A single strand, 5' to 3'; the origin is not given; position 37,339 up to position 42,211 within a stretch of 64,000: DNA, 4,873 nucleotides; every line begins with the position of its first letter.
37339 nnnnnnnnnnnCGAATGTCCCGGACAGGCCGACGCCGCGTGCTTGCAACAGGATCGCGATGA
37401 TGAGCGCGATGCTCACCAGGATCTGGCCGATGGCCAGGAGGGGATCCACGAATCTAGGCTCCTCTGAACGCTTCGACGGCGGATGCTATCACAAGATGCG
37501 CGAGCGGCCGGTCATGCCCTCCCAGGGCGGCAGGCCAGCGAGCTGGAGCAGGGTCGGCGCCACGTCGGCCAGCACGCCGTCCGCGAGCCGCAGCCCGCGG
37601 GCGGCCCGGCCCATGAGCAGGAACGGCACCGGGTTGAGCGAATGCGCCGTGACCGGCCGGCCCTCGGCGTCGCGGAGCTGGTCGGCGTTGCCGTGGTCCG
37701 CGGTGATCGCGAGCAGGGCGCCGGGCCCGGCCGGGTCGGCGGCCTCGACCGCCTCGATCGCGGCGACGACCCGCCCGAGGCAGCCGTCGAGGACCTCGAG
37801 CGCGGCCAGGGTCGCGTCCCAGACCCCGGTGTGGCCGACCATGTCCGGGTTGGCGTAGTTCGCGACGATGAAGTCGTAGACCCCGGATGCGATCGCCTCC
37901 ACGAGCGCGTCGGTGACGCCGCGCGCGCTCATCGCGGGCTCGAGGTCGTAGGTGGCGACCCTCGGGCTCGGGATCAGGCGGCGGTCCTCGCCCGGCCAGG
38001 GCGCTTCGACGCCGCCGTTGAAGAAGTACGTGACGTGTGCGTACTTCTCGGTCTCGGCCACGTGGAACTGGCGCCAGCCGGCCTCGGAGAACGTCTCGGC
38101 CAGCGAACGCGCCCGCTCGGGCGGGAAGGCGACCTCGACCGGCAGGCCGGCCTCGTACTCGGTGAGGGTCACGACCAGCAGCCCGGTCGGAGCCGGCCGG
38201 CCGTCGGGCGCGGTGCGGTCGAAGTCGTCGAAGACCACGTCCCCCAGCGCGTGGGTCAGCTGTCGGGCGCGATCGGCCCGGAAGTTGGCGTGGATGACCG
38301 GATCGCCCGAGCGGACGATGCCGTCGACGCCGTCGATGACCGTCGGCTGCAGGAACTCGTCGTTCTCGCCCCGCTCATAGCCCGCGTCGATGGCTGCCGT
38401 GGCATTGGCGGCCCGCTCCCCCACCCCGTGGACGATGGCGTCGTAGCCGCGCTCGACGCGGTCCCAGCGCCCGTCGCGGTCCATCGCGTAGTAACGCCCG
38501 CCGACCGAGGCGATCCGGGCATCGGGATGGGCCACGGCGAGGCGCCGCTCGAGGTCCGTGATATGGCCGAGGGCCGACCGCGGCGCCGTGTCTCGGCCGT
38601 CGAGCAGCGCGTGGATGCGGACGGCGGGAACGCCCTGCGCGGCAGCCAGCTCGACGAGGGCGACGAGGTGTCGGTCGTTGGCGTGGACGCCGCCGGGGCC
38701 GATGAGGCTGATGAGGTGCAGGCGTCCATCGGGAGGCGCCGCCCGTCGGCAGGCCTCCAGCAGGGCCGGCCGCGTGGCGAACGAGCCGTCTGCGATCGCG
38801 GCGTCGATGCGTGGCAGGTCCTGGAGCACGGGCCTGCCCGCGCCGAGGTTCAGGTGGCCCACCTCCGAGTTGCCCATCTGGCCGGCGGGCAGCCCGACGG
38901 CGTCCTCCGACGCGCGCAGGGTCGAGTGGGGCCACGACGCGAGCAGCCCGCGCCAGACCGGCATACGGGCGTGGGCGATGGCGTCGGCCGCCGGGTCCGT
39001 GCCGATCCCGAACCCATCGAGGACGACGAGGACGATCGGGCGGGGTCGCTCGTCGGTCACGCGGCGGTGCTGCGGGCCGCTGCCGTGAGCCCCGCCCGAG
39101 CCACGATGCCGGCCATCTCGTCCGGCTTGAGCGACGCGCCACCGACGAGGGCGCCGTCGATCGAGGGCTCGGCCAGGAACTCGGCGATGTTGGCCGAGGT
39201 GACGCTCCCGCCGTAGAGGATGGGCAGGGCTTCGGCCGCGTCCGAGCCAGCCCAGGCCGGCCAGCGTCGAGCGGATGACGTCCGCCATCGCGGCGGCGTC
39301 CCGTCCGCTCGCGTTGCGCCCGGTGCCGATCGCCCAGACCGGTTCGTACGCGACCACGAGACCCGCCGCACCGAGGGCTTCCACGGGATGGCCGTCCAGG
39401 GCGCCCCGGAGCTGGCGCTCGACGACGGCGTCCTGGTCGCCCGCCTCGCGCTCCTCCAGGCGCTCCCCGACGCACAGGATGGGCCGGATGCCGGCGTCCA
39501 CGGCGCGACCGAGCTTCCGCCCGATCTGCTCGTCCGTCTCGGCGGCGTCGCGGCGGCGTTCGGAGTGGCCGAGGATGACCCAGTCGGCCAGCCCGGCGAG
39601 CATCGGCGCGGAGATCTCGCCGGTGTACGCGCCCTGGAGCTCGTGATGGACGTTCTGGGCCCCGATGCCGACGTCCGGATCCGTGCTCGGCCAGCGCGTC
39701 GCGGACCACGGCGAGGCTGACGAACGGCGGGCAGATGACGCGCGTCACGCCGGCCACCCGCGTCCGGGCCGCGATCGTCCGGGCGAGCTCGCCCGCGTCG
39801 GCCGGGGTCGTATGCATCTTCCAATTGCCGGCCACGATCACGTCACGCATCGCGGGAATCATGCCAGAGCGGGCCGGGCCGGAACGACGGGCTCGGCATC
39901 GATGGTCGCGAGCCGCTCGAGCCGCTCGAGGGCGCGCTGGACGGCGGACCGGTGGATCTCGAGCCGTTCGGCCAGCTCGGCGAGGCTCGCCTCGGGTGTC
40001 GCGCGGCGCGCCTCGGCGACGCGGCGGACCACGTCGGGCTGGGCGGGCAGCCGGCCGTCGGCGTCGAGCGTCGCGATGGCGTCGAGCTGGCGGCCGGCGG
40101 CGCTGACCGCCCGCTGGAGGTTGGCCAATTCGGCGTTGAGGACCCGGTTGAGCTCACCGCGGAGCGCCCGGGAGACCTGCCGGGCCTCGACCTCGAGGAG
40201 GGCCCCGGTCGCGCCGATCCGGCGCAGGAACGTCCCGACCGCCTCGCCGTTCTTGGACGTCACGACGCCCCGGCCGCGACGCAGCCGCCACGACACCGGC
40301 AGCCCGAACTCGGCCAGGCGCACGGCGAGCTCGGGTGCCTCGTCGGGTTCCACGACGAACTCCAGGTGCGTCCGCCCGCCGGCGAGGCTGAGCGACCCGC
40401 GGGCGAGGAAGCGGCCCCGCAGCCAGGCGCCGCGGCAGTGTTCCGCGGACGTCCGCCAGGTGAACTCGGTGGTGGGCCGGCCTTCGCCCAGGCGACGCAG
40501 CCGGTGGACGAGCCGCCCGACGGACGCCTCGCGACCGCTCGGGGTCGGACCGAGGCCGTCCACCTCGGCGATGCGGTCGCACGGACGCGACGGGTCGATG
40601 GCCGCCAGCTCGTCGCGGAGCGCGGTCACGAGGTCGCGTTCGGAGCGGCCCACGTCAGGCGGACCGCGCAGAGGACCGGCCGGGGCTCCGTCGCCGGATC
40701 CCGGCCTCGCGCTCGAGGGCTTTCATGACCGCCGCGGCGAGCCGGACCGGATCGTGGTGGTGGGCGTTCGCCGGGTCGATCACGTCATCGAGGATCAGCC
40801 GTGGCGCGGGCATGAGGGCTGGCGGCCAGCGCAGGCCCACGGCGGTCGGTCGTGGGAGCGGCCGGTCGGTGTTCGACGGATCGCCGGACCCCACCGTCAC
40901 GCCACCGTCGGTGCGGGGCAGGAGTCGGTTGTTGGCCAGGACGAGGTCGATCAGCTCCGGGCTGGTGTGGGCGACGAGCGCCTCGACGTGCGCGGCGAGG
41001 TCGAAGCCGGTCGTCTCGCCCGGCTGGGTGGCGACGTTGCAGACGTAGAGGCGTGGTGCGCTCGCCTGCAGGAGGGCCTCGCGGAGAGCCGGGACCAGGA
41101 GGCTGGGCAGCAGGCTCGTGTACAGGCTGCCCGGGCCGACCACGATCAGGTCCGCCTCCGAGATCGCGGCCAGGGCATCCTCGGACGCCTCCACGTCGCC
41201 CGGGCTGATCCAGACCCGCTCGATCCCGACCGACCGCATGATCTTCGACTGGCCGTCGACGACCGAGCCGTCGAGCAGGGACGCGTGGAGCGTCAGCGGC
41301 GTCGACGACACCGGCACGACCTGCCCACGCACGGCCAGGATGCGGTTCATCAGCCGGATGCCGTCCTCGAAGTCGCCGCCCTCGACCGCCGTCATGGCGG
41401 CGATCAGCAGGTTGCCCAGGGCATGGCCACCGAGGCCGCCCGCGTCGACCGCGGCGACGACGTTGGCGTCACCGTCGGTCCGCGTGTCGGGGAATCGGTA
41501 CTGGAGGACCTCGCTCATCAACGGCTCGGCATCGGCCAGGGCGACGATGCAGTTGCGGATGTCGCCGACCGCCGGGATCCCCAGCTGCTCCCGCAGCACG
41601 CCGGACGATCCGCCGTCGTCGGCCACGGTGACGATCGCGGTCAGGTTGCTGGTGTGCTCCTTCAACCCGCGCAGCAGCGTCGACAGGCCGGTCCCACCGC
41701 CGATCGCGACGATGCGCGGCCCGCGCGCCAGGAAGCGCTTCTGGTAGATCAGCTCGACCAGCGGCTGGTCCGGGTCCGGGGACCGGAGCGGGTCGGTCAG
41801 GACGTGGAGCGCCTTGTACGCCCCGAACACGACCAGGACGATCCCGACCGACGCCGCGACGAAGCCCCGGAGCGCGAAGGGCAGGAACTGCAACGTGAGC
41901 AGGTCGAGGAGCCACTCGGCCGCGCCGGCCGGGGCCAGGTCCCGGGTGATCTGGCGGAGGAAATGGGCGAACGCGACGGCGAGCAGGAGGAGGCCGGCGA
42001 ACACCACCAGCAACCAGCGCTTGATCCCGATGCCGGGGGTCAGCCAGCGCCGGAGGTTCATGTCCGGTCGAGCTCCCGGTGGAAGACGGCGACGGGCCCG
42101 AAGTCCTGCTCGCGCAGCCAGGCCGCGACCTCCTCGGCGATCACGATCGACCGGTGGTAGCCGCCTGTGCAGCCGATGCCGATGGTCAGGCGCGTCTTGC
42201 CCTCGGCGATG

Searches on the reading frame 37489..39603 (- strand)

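Call 73: search_protein_families(library=pfam, proteins=[window:37489-39603:-], max_evalue=0.00001)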
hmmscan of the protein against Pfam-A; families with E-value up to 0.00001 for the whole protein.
window:37489-39603:- (704 aa): 3 families
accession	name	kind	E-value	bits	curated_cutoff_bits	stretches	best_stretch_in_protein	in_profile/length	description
PF06415.18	iPGM_N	-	2.1e-69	233.8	27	1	266-484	1-216/217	BPG-independent PGAM N-terminus (iPGM_N)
PF01676.23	Metalloenzyme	-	1.3e-67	228.4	24.3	1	189-691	2-250/252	Metalloenzyme superfamily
PF00121.24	TIM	-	5.3e-34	118.2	20.1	1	6-115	84-191/245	Triosephosphate isomerase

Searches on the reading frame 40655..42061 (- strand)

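Call 73: search_protein_families(library=pfam, proteins=[window:40655-42061:-], max_evalue=0.00001)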
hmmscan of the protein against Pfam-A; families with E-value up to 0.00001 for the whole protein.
window:40655-42061:- (468 aa): 1 family
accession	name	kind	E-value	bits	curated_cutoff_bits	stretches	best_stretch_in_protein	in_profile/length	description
PF01933.23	CofD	-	7e-96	321.3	30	1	117-381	1-254/290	2-phospho-L-lactate transferase CofD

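Call 74: search_protein_families(library=ncbifam, proteins=[window:40655-42061:-], max_evalue=1e-8)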
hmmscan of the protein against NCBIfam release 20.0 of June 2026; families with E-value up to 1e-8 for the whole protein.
window:40655-42061:- (468 aa): 2 families
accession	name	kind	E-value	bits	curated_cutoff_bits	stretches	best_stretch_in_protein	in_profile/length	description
TIGR01826.1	CofD_related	subfamily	1.5e-91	307.1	196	1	117-382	1-252/310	uridine diphosphate-N-acetylglucosamine-binding protein YvcK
TIGR04357.1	CofD_rel_GAK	hypoth_equivalog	1.2e-40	140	340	2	212-365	135-300/368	GAK system CofD-like protein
